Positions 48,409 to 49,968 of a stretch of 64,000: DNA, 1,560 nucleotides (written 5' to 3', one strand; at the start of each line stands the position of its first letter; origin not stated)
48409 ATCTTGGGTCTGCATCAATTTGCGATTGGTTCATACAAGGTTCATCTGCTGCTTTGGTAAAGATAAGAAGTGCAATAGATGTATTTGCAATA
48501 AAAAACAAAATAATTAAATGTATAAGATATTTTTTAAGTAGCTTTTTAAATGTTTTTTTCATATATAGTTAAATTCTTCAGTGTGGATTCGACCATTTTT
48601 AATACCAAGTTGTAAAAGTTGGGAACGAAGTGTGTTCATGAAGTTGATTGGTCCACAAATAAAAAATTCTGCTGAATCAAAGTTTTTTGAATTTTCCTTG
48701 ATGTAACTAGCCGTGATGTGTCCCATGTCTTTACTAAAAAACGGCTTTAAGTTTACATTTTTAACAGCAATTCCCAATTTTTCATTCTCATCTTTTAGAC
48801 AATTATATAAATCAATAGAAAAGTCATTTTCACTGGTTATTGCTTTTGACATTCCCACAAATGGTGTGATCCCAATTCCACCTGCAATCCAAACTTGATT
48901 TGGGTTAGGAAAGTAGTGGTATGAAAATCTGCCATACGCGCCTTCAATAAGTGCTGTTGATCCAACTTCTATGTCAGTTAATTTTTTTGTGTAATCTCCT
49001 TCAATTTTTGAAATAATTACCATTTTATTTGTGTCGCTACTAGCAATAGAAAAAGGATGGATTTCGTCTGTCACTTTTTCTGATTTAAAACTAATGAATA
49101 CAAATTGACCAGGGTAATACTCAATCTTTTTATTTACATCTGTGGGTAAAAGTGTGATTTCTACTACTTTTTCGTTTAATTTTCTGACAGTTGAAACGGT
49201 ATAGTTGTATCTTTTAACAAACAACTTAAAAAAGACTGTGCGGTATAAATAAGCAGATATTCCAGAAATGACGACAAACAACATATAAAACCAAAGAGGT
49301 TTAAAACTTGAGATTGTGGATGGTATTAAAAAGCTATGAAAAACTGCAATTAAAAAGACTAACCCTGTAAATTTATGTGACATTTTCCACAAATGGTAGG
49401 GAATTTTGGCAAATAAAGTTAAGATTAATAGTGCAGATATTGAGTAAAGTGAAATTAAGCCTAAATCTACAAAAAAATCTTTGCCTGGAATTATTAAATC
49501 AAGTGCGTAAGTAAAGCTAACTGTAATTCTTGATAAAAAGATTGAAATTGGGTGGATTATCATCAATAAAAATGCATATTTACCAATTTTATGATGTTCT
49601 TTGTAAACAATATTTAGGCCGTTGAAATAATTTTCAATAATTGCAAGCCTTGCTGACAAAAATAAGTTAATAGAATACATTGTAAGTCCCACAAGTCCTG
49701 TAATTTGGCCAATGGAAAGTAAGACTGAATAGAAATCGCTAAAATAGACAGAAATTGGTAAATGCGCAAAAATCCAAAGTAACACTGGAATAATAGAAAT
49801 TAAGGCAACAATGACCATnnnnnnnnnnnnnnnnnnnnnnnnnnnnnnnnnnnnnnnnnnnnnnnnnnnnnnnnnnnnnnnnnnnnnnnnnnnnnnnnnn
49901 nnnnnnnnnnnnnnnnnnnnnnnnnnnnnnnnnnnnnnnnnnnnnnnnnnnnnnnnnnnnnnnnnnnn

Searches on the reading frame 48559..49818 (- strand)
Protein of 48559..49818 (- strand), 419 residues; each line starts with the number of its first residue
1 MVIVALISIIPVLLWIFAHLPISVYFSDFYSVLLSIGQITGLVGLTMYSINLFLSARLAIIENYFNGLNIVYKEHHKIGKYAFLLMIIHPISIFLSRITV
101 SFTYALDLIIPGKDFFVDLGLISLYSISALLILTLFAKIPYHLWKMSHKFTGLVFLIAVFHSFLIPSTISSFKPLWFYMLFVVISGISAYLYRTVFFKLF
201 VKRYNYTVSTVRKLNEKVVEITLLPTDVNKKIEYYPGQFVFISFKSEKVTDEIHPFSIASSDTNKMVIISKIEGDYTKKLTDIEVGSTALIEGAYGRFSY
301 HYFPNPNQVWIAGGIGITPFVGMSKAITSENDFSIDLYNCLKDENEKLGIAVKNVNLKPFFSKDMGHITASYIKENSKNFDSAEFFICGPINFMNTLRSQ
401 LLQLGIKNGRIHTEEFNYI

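Call 8: search_protein_families(library=pfam, proteins=[window:48559-49818:-])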
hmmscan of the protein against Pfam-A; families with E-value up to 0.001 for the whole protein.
window:48559-49818:- (419 aa): 4 families
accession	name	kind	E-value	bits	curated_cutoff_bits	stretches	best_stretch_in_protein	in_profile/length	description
PF08022.18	FAD_binding_8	-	1.6e-09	38.3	22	1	206-282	4-80/109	FAD-binding domain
PF01794.25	Ferric_reduct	-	5e-08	33.5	28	1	40-159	1-121/121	Ferric reductase like transmembrane component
PF00970.30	FAD_binding_6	-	3.1e-06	27.9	21.1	1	208-300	4-99/99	Oxidoreductase FAD-binding domain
PF00175.26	NAD_binding_1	-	0.00012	23.1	22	0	311-346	2-39/109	Oxidoreductase NAD-binding domain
